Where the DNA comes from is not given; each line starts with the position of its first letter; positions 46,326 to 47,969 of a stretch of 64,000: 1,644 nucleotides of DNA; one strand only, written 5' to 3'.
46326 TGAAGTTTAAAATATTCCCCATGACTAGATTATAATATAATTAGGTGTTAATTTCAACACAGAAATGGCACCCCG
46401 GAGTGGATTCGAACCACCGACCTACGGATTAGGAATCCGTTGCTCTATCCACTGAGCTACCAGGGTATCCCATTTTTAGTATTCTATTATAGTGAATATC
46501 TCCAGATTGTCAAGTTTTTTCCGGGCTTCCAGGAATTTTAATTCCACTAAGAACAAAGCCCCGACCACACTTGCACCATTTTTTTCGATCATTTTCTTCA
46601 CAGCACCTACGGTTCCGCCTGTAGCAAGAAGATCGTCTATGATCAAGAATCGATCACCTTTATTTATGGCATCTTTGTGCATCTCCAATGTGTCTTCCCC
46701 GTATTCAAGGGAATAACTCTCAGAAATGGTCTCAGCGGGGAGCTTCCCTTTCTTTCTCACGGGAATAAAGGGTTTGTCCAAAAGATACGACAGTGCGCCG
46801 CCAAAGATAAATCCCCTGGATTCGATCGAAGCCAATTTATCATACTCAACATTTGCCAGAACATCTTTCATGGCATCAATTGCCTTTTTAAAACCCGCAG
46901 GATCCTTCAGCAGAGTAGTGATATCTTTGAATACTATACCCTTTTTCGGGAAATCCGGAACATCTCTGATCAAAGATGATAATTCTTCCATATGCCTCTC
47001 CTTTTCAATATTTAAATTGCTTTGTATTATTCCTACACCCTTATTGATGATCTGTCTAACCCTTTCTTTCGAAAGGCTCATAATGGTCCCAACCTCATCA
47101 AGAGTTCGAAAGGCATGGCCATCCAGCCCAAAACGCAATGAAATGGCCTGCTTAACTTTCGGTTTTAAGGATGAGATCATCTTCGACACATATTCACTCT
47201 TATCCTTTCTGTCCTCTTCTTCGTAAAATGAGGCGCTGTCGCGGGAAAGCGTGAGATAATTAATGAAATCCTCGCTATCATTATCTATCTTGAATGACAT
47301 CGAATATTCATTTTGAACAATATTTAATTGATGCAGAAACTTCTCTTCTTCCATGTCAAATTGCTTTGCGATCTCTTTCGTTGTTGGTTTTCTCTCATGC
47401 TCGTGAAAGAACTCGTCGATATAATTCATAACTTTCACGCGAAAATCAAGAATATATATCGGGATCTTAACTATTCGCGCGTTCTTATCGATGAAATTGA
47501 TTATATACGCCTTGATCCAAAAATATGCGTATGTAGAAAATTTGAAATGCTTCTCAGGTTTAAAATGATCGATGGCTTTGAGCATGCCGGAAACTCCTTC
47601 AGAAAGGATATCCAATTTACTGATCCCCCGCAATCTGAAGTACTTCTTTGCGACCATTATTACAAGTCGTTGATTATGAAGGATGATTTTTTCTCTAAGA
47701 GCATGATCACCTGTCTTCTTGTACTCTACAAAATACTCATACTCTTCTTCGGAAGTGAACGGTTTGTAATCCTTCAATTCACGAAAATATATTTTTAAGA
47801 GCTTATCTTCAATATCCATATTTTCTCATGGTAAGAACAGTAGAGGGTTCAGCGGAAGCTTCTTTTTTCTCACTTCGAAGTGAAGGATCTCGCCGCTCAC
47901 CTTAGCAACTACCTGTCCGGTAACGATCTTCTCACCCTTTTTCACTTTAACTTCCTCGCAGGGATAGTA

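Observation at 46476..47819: Sigma-70-family factor and adenine phosphoribosyltransferase fused in one 447-aa frame, with a strong internal SD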

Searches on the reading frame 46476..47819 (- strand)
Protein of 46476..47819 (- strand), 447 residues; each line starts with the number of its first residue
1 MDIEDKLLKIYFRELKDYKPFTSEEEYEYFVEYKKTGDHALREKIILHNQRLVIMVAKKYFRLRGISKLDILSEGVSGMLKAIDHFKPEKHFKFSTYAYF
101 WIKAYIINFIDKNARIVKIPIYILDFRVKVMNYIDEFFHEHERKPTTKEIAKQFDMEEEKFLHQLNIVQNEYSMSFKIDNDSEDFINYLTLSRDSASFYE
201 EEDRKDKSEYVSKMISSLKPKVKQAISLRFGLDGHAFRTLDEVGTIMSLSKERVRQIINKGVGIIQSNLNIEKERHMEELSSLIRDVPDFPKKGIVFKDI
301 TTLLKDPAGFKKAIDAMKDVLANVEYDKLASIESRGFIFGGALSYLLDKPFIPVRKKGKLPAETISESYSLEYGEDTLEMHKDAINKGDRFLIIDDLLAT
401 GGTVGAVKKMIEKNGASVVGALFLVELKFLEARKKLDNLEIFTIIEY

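Call 3: search_protein_families(library=pfam, proteins=[window:46476-47819:-], max_evalue=0.01)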
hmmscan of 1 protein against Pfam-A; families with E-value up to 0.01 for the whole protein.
window:46476-47819:- (447 aa): 5 families
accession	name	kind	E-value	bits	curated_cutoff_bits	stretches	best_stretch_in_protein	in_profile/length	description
PF04542.20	Sigma70_r2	-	1.1e-13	51.2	24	1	46-115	2-70/71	Sigma-70 region 2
PF00156.33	Pribosyltran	-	2.5e-13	50.1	26.3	1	301-426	3-125/158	Phosphoribosyl transferase domain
PF04545.22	Sigma70_r4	-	1.7e-09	37.5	24.1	1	215-261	2-44/50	Sigma-70, region 4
PF04539.22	Sigma70_r3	-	1.5e-08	35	25.3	1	129-189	5-65/78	Sigma-70 region 3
PF21984.2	DnaD_N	-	0.0082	16.8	27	0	129-167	20-58/101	DnaD N-terminal domain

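Call 4: search_protein_families(library=ncbifam, proteins=[window:46476-47819:-], max_evalue=0.01)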
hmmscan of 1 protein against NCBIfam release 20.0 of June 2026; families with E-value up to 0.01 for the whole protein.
window:46476-47819:- (447 aa): 77 families (the best 25 are shown)
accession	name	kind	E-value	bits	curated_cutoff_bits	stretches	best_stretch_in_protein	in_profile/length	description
NF002636.0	PRK02304.1-5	equivalog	3.4e-69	231.8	125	1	274-447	3-176/176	adenine phosphoribosyltransferase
TIGR01090.1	apt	equivalog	9.4e-64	214.6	185.85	1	280-447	1-169/169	adenine phosphoribosyltransferase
NF002634.0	PRK02304.1-3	equivalog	1.4e-62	210.6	170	1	275-447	5-179/182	adenine phosphoribosyltransferase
NF002633.0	PRK02304.1-2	equivalog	1.3e-60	204.1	224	1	279-447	2-170/172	adenine phosphoribosyltransferase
NF002632.0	PRK02304.1-1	equivalog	1.1e-55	188.2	243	1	274-444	5-177/183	adenine phosphoribosyltransferase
TIGR02997.1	Sig70-cyanoRpoD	subfamily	3e-47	161.3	384.5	1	36-262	71-294/298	RNA polymerase sigma factor, RpoD/SigA family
NF004207.0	PRK05657.1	equivalog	7.4e-46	157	394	1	9-269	59-317/329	RNA polymerase sigma factor RpoS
TIGR02394.1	rpoS_proteo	equivalog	8.3e-46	156.7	378.7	1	7-269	14-274/285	RNA polymerase sigma factor RpoS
TIGR02393.1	RpoD_Cterm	equivalog_domain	9.9e-45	153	354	1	42-264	2-223/238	RNA polymerase sigma factor RpoD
NF006666.0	PRK09210.1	equivalog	6.8e-43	147.4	572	1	8-262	101-353/370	RNA polymerase sigma factor RpoD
NF041931.2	MzaA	equivalog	2e-42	146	800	1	41-267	476-703/726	MZA anti-phage system associated sigma-70 family RNA polymerase sigma factor MzaA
NF004208.0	PRK05658.1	equivalog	2.2e-40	139.3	555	1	42-260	394-611/631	RNA polymerase sigma factor RpoD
NF005785.0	PRK07598.1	equivalog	6.1e-38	130.7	554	1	32-262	168-395/415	RNA polymerase sigma factor SigC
NF005920.0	PRK07921.1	subfamily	5.1e-37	127.6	464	1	35-260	86-309/328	RNA polymerase sigma factor SigB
NF005642.0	PRK07405.1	subfamily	1.3e-36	126.5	524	1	32-261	75-301/318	RNA polymerase sigma factor SigD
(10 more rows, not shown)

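Call 6: find_homologous_proteins(query=window:46476-47819:-, max_evalue=1e-10)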
Query window:46476-47819:- (447 aa): 827 proteins with E <= 1e-10 among 8000 candidates; the best 120 are listed.
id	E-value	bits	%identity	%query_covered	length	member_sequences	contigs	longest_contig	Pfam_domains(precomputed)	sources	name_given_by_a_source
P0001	2.3e-286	967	100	100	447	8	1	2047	PF00156.34,PF04545.23,PF04542.21,PF04539.23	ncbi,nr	ncbi:adenine phosphoribosyltransferase [Candidatus Calescamantes bacterium]|nr:adenine phosphoribosy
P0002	5.0e-168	578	59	100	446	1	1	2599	PF00156.34,PF04542.21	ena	-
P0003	2.1e-153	529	57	100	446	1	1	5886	PF00156.34,PF04545.23,PF04542.21,PF04539.23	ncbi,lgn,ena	-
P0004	7.6e-146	505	54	100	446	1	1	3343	PF00156.34,PF04545.23,PF04542.21,PF04539.23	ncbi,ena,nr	ncbi:adenine phosphoribosyltransferase [bacterium]|nr:adenine phosphoribosyltransferase [bacterium]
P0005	6.7e-142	492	54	100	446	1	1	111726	PF00156.34,PF04545.23,PF04542.21,PF04539.23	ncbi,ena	-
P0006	4.0e-87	311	53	37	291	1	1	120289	PF14681.13,PF24390.2,PF00156.34,PF15609.13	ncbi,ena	-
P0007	1.9e-78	283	36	99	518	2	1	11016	PF00156.34,PF04545.23,PF00140.26,PF04542.21,PF04539.23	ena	-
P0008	7.9e-73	264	35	97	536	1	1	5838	PF00156.34,PF04545.23,PF00140.26,PF04542.21,PF04539.23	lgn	-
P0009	1.4e-72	263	34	99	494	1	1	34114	PF00156.34,PF04545.23,PF00140.26,PF04542.21,PF04539.23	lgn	-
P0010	6.9e-72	261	33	98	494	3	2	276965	PF00156.34,PF04545.23,PF00140.26,PF04542.21,PF04539.23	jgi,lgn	jgi:adenine phosphoribosyltransferase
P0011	1.7e-70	256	34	98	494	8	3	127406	PF00156.34,PF04545.23,PF00140.26,PF04542.21,PF04539.23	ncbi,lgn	-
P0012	1.3e-68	250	32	98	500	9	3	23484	PF00156.34,PF04545.23,PF00140.26,PF04542.21,PF04539.23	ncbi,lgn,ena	-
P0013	1.7e-68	250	33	99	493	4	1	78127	PF00156.34,PF04545.23,PF00140.26,PF04542.21,PF04539.23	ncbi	ncbi:MAG: adenine phosphoribosyltransferase [Leptospirales bacterium]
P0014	2.7e-68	249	32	98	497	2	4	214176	PF00156.34,PF04545.23,PF00140.26,PF04542.21,PF04539.23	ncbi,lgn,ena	-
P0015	3.6e-68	249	33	99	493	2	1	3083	PF00156.34,PF04545.23,PF00140.26,PF04542.21,PF04539.23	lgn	-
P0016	3.3e-65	239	31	98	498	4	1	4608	PF00156.34,PF04545.23,PF00140.26,PF04542.21,PF04539.23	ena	-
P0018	2.6e-56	210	47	34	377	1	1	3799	PF00156.34,PF00140.26,PF04542.21,PF04539.23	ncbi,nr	ncbi:MAG: adenine phosphoribosyltransferase [Candidatus Aureabacteria bacterium]|nr:adenine phosphor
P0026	8.0e-50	188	44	52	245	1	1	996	PF00156.34,PF04545.23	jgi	-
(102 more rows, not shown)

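Call 12: find_encoding_contigs(protein=P0005, flank=10000, max_places=2)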
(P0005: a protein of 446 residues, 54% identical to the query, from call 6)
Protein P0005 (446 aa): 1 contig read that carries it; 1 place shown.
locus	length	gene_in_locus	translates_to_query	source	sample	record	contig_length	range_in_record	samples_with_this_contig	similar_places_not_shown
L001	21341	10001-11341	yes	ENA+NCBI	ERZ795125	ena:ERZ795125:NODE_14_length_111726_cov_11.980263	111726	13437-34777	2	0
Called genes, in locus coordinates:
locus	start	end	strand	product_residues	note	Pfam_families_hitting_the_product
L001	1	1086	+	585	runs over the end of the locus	PF03796:DnaB_C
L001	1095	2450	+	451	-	PF00289:Biotin_carb_N, PF02222:ATP-grasp, PF02655:ATP-grasp_3 (weak), PF02786:CPSase_L_D2, PF07478:Dala_Dala_lig_C, PF08443:RimK (weak), PF02785:Biotin_carb_C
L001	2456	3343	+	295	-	-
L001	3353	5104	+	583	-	-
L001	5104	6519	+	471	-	PF03415:Peptidase_C11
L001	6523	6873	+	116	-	PF02261:Asp_decarbox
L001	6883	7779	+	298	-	PF01515:PTA_PTB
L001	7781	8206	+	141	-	-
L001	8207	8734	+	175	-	PF06695:Sm_multidrug_ex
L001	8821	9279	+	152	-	PF02481:DNA_processg_A (faint), PF18306:LDcluster4, PF03641:Lysine_decarbox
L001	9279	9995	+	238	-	PF01476:LysM, PF01551:Peptidase_M23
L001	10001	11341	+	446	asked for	PF04542:Sigma70_r2, PF04539:Sigma70_r3 (faint), PF04545:Sigma70_r4, PF00156:Pribosyltran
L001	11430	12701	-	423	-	-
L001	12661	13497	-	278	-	PF02016:Peptidase_S66, PF17676:Peptidase_S66C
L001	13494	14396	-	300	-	PF02899:Phage_int_SAM_1, PF13495:Phage_int_SAM_4 (weak), PF00589:Phage_integrase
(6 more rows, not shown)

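Call 13: find_encoding_contigs(protein=P0010, flank=10000, max_places=2)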
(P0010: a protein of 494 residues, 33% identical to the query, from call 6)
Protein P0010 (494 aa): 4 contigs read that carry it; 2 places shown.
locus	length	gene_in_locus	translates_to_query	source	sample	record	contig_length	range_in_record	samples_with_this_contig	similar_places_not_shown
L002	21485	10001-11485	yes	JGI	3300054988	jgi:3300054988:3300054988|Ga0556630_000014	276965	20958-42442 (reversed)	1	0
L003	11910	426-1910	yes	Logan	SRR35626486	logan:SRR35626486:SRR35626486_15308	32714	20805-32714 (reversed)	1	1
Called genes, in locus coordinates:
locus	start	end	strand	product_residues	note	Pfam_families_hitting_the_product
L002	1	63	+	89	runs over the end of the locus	PF00137:ATP-synt_C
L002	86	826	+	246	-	PF00430:ATP-synt_B, PF00213:OSCP (weak)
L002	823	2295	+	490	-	PF02874:ATP-synt_ab_N (weak), PF00006:ATP-synt_ab, PF00306:ATP-synt_ab_C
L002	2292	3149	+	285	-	PF00231:ATP-synt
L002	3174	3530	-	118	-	PF13442:Cytochrome_CBB3, PF00034:Cytochrom_C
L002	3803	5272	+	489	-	PF01656:CbiA, PF07685:GATase_3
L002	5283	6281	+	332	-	PF03186:CobD_Cbib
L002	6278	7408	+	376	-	PF00155:Aminotran_1_2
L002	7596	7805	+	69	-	PF12728:HTH_17, PF13411:MerR_1, PF00376:MerR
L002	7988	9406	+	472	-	PF00206:Lyase_1, PF10415:FumaraseC_C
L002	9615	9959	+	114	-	PF00708:Acylphosphatase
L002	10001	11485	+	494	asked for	PF00140:Sigma70_r1_2, PF04542:Sigma70_r2, PF04539:Sigma70_r3, PF04545:Sigma70_r4, PF00156:Pribosyltran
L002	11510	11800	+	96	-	PF03795:YCII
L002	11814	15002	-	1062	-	PF13426:PAS_9, PF00989:PAS, PF13426:PAS_9, PF00989:PAS, PF08447:PAS_3, PF08448:PAS_4, PF13426:PAS_9, PF00990:GGDEF, +4 more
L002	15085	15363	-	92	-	-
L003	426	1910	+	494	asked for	PF00140:Sigma70_r1_2, PF04542:Sigma70_r2, PF04539:Sigma70_r3, PF04545:Sigma70_r4, PF00156:Pribosyltran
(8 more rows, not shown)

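Call 14: find_encoding_contigs(protein=P0007, flank=10000, max_places=2)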
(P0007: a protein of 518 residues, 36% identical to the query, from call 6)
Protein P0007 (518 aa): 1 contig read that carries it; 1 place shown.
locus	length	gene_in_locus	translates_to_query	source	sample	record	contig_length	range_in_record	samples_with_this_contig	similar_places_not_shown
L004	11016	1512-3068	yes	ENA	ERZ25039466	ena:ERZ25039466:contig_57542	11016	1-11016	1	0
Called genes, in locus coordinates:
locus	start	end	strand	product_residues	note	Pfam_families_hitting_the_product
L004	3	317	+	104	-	?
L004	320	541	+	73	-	-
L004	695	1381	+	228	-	PF04298:Zn_peptidase_2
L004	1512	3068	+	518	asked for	PF00140:Sigma70_r1_2, PF04542:Sigma70_r2, PF04539:Sigma70_r3, PF04545:Sigma70_r4, PF00156:Pribosyltran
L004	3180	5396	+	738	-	PF02057:Glyco_hydro_59, PF17387:Glyco_hydro_59M (weak), PF21708:Glyco_hydro_59_C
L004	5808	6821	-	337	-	PF01180:DHO_dh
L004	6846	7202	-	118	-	PF05635:23S_rRNA_IVP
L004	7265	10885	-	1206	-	PF01855:POR_N, PF17147:PFOR_II, PF01558:POR, PF10371:EKR, PF12838:Fer4_7, PF13183:Fer4_8 (weak), PF13237:Fer4_10 (weak), PF13484:Fer4_16 (weak), +6 more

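Call 15: find_related_loci(query=A2, collection=genome_contigs, flank=6000)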
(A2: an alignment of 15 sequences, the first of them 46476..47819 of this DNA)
Query A2 (447 aa) in genome_contigs; peptide patterns used: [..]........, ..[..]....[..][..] (x = any residue, [..] = any of these).
600 stretches matched a pattern (row limit reached: there are more); 599 encode a relative of the query (tblastn E <= 1e-3); the best 80 are kept; 80 distinct loci.
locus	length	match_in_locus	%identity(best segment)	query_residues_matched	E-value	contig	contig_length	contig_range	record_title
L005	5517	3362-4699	38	8-447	8e-93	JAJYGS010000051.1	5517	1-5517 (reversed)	MAG: Nitrospirae bacterium isolate DBS1-3.bin157 NODE_34163_length_5517_cov_1.87644, whole genome shotgun sequence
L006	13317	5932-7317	38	8-447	3e-92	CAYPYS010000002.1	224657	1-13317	MAG TPA_asm: uncultured Planctomycetia bacterium isolate binchicken_co65_28 genome assembly, contig: NODE_51_length_2246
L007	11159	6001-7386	34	8-447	3e-85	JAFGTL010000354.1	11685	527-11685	MAG: Candidatus Hydrogenedentota bacterium isolate Zod_Metabat.968 k87_6429048, whole genome shotgun sequence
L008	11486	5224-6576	33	2-445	3e-77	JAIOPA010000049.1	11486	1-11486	MAG: Candidatus Eisenbacteria bacterium isolate LakeFargette_0920_ALND_MAG_69_13 LacPavin_0920_ALND_scaffold_108720, who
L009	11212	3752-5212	32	5-447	4e-71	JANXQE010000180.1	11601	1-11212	MAG: Limisphaerales bacterium isolate GL140_4_concoct_305_sub GL140_4_k141_3125192, whole genome shotgun sequence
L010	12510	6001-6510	61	278-447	6e-61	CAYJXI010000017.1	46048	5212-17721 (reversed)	MAG TPA_asm: uncultured Planctomycetales bacterium isolate ERP125453_co1_481 genome assembly, contig: NODE_569_length_46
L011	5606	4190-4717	54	272-447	5e-58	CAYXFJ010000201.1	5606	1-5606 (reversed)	MAG TPA_asm: uncultured bacterium isolate SRP080215_co1_194 genome assembly, contig: NODE_25889_length_5606_cov_3.283372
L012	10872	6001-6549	52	265-447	9e-58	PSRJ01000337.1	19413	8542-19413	MAG: Terriglobia bacterium isolate subdivision3 Amazon FNV 2010 0 2 1 contig_75_42053961_length_19413_multi_3_in_1_out_1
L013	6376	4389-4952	54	263-447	4e-57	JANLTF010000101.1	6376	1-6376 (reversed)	MAG: Acidobacteriota bacterium isolate OTE_25_metabat_238 OTE_25_k141_1132723, whole genome shotgun sequence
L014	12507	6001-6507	57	279-447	3e-57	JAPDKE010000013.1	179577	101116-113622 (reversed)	MAG: bacterium isolate S5B7_HD70 c_000000000029, whole genome shotgun sequence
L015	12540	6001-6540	53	268-447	1e-56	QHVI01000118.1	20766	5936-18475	MAG: Candidatus Angelobacter sp. Gp1-AA117 isolate gp1 AA117 14_0903_12_40cm_200_scaffold_650_curated, whole genome shot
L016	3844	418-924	56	279-447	6e-57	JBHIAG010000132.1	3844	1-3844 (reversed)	MAG: Terriglobia bacterium isolate K_3_bin.15 NODE_13567_length_3844_cov_6.684349, whole genome shotgun sequence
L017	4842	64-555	54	282-445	5e-56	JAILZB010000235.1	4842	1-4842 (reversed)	MAG: Chloroflexota bacterium isolate HOT.Cluster.3 Contig237, whole genome shotgun sequence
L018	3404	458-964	56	279-447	4e-56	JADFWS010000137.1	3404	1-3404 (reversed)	MAG: Candidatus Omnitrophota bacterium isolate nCal2bin1 nCal2_bin1_NODE_137_length_3404_cov_2.294259, whole genome shot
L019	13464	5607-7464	59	28-447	3e-56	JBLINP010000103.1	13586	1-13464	MAG: Planctomycetota bacterium isolate 3300053785_213 Ga0535658_0012084, whole genome shotgun sequence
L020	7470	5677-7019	55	8-447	4e-81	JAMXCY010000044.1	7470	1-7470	MAG: Candidatus Omnitrophota bacterium isolate MohnsGC05_bin023 NODE_46_length_7470_cov_5.896524, whole genome shotgun s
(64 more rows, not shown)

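Call 22: find_encoding_contigs(protein=P0002, flank=3000, max_places=1)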
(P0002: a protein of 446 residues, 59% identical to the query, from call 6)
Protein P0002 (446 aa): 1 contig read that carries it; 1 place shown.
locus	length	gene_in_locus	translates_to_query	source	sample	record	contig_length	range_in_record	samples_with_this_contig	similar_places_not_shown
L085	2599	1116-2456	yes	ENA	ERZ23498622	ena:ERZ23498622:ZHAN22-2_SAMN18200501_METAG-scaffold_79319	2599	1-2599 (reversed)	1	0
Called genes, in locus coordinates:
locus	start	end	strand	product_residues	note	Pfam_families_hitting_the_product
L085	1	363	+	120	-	?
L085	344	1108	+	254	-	PF01476:LysM, PF01551:Peptidase_M23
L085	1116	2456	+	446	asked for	PF04542:Sigma70_r2, PF00156:Pribosyltran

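Call 23: find_encoding_contigs(protein=P0003, flank=4000, max_places=1)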
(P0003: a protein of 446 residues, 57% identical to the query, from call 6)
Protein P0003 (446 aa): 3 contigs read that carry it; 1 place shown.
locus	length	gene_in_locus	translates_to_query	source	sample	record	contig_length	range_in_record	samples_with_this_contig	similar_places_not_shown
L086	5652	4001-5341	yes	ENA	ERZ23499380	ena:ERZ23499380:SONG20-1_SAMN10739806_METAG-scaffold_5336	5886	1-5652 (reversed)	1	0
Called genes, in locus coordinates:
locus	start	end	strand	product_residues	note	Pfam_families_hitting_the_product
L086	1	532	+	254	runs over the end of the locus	?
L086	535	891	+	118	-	PF02261:Asp_decarbox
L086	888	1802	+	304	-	PF01515:PTA_PTB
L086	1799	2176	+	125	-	-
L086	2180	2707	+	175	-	PF06695:Sm_multidrug_ex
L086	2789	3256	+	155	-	PF02481:DNA_processg_A (faint), PF18306:LDcluster4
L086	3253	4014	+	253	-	PF01476:LysM, PF01551:Peptidase_M23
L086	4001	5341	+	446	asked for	PF04542:Sigma70_r2, PF04539:Sigma70_r3 (faint), PF04545:Sigma70_r4, PF00156:Pribosyltran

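Call 24: find_encoding_contigs(protein=P0004, flank=3000, max_places=1)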
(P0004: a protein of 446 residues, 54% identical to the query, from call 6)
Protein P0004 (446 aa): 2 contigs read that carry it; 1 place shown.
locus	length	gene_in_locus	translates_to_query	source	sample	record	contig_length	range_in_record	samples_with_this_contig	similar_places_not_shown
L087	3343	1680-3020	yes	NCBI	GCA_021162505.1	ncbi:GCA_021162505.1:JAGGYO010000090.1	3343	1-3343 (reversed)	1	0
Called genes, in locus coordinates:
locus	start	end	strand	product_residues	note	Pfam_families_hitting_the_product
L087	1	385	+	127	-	PF06695:Sm_multidrug_ex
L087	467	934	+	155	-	PF02481:DNA_processg_A (faint), PF18306:LDcluster4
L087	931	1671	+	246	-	PF01476:LysM, PF01551:Peptidase_M23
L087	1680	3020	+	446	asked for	PF04542:Sigma70_r2, PF04539:Sigma70_r3 (faint), PF04545:Sigma70_r4, PF00156:Pribosyltran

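Call 25: find_encoding_contigs(protein=P0008, flank=4000, max_places=1)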
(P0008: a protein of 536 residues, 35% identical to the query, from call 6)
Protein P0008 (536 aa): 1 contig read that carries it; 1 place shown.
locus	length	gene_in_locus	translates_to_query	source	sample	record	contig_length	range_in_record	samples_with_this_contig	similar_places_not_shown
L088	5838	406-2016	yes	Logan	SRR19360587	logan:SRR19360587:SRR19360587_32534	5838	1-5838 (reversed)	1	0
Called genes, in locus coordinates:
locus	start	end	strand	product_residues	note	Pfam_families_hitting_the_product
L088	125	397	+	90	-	PF00708:Acylphosphatase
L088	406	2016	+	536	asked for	PF00140:Sigma70_r1_2 (weak), PF04542:Sigma70_r2, PF04539:Sigma70_r3, PF04545:Sigma70_r4, PF00156:Pribosyltran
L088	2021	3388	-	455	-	PF00085:Thioredoxin (faint), PF13098:Thioredoxin_2 (weak), PF13899:Thioredoxin_7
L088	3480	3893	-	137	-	-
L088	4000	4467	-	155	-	PF00692:dUTPase, PF22769:DCD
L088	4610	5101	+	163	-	PF00903:Glyoxalase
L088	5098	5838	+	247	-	?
